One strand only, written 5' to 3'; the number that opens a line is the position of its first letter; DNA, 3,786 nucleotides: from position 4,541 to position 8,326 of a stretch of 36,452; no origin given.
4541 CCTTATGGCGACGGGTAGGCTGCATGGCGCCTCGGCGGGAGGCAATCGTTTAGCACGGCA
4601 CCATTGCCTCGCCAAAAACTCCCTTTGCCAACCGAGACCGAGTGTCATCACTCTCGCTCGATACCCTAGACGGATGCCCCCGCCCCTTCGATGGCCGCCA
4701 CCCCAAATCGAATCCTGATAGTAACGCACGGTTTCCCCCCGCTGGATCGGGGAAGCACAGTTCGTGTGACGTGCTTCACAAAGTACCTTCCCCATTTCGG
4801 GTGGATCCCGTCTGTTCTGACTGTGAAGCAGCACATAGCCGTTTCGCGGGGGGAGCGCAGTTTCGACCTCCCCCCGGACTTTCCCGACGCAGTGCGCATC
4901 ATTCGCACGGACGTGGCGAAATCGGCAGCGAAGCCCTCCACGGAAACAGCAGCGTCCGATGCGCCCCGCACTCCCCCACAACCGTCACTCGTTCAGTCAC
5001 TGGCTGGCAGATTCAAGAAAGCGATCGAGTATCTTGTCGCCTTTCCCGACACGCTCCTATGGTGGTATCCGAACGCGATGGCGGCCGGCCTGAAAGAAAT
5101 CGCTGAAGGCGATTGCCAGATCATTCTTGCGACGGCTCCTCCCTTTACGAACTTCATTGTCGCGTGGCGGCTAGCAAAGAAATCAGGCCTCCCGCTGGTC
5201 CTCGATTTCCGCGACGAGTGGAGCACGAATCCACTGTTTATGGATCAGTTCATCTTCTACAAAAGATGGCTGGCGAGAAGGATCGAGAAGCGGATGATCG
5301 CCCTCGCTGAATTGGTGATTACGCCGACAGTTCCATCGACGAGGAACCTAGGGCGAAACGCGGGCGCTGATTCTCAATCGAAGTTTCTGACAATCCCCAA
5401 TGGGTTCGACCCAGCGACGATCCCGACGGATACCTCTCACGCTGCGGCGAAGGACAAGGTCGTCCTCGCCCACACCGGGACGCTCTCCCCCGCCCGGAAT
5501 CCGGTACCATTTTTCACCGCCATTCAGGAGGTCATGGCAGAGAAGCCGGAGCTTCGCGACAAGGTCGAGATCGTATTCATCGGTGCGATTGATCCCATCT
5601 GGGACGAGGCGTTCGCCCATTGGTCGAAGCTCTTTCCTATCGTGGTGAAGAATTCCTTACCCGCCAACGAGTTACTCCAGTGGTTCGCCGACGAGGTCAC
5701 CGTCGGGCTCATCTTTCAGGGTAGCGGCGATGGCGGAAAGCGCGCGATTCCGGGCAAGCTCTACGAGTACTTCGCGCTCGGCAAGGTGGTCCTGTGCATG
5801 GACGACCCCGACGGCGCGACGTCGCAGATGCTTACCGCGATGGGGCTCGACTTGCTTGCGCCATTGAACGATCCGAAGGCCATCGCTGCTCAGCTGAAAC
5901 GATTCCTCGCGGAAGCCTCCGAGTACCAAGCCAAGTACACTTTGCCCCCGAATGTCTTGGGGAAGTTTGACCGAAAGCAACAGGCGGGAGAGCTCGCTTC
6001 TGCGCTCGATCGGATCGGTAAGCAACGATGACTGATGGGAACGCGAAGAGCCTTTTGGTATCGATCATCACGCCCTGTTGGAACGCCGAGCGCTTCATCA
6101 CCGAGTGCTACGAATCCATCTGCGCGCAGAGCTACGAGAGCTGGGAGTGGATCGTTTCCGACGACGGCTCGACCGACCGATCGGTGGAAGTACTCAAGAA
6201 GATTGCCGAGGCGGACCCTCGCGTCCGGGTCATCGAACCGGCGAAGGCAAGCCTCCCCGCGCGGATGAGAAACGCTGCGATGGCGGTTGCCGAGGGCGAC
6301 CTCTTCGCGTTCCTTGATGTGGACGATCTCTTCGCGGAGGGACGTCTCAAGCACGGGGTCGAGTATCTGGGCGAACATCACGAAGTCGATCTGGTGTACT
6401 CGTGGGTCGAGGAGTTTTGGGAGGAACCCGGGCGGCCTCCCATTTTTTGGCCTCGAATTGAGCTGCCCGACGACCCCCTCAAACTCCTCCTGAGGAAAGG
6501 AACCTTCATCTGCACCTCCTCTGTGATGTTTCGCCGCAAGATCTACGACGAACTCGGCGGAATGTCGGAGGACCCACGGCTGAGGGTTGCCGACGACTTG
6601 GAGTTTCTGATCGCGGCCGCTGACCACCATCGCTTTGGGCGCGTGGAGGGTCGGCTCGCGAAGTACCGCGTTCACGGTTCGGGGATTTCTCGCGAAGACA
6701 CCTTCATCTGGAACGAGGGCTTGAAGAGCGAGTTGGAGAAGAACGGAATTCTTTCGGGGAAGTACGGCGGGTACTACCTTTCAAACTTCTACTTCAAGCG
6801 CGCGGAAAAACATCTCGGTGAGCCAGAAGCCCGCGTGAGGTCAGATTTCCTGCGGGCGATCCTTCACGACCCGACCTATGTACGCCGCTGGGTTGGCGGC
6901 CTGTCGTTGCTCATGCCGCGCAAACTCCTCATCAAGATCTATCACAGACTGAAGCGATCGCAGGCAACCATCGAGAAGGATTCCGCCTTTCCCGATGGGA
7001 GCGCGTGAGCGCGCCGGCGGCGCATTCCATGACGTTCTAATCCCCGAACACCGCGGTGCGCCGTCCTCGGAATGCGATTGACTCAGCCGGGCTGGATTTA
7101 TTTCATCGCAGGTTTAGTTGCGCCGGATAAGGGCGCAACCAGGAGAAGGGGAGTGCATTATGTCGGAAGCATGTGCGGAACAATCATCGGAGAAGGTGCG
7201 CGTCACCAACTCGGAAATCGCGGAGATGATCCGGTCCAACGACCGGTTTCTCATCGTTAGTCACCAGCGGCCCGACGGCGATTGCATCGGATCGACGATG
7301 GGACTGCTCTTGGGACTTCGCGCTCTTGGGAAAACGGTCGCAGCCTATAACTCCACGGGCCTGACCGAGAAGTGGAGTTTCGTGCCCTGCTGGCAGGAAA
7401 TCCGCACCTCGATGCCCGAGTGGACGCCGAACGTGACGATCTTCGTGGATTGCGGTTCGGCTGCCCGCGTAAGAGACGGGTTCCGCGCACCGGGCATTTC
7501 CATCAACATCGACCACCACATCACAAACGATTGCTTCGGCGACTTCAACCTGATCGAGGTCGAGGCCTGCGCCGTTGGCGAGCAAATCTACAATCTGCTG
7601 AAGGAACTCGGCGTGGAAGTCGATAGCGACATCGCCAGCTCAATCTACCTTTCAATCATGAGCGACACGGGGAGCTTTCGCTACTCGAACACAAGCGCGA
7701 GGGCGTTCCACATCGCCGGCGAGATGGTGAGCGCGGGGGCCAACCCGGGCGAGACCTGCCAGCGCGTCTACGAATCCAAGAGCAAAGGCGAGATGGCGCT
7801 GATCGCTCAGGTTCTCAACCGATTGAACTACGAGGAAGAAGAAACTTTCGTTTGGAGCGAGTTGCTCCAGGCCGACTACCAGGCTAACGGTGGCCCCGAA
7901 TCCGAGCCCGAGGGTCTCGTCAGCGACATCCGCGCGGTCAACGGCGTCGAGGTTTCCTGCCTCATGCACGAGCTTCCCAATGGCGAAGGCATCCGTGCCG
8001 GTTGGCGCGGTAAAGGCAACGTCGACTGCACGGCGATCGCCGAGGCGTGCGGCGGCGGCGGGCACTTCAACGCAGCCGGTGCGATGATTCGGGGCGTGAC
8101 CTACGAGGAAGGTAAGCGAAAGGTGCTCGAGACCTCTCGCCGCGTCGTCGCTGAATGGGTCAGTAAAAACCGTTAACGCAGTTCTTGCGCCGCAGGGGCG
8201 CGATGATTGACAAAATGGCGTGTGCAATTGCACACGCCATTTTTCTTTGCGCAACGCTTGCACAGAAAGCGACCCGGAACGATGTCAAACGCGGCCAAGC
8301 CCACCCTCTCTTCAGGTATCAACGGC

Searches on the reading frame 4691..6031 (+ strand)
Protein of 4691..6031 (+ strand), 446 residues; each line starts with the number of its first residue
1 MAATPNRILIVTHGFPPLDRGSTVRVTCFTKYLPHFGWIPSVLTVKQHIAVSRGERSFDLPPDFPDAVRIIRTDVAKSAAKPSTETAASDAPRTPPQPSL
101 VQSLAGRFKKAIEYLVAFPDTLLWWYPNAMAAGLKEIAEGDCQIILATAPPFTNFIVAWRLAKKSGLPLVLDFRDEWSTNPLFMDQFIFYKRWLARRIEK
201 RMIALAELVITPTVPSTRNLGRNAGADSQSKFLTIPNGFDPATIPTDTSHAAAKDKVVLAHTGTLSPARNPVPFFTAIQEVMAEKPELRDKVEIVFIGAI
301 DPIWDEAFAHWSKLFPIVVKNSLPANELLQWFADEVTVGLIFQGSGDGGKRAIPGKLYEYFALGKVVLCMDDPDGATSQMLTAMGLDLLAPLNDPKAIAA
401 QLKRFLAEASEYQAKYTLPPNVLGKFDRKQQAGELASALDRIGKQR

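Call 39: search_protein_families(library=pfam, proteins=[window:4691-6031:+], max_evalue=0.001)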
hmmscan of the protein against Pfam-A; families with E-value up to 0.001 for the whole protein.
window:4691-6031:+ (446 aa): 2 families
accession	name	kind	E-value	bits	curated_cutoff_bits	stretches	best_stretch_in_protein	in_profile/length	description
PF13439.12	Glyco_transf_4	-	4.4e-06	27.3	28.5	1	116-242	47-169/170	Glycosyltransferase Family 4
PF13579.12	Glyco_trans_4_4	-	1.2e-05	26.1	29.7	1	127-238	56-158/158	Glycosyl transferase 4-like domain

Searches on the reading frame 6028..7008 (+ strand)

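Call 39: search_protein_families(library=pfam, proteins=[window:6028-7008:+], max_evalue=0.001)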
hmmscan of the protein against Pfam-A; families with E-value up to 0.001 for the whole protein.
window:6028-7008:+ (326 aa): 3 families
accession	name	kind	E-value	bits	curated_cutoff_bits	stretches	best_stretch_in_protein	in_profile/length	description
PF00535.33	Glycos_transf_2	-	9e-33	114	23.3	1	12-176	1-167/168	Glycosyl transferase family 2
PF13641.12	Glyco_tranf_2_3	-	9.5e-12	45.8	27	1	11-198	3-195/230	Glycosyltransferase like family 2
PF10111.15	Glyco_tranf_2_2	-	2.5e-10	40.7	27.3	1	21-127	10-124/276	Glycosyltransferase like family 2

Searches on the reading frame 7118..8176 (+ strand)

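Call 39: search_protein_families(library=pfam, proteins=[window:7118-8176:+], max_evalue=0.001)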
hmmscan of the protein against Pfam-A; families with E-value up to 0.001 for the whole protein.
window:7118-8176:+ (352 aa): 2 families
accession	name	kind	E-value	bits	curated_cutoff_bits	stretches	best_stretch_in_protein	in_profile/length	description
PF01368.27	DHH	-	3.6e-15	56.8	28.1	1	44-180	2-125/125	DHH family, N-terminal domain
PF02272.25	DHHA1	-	8.7e-07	29.8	25.9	1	266-344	20-100/102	DHHA1 domain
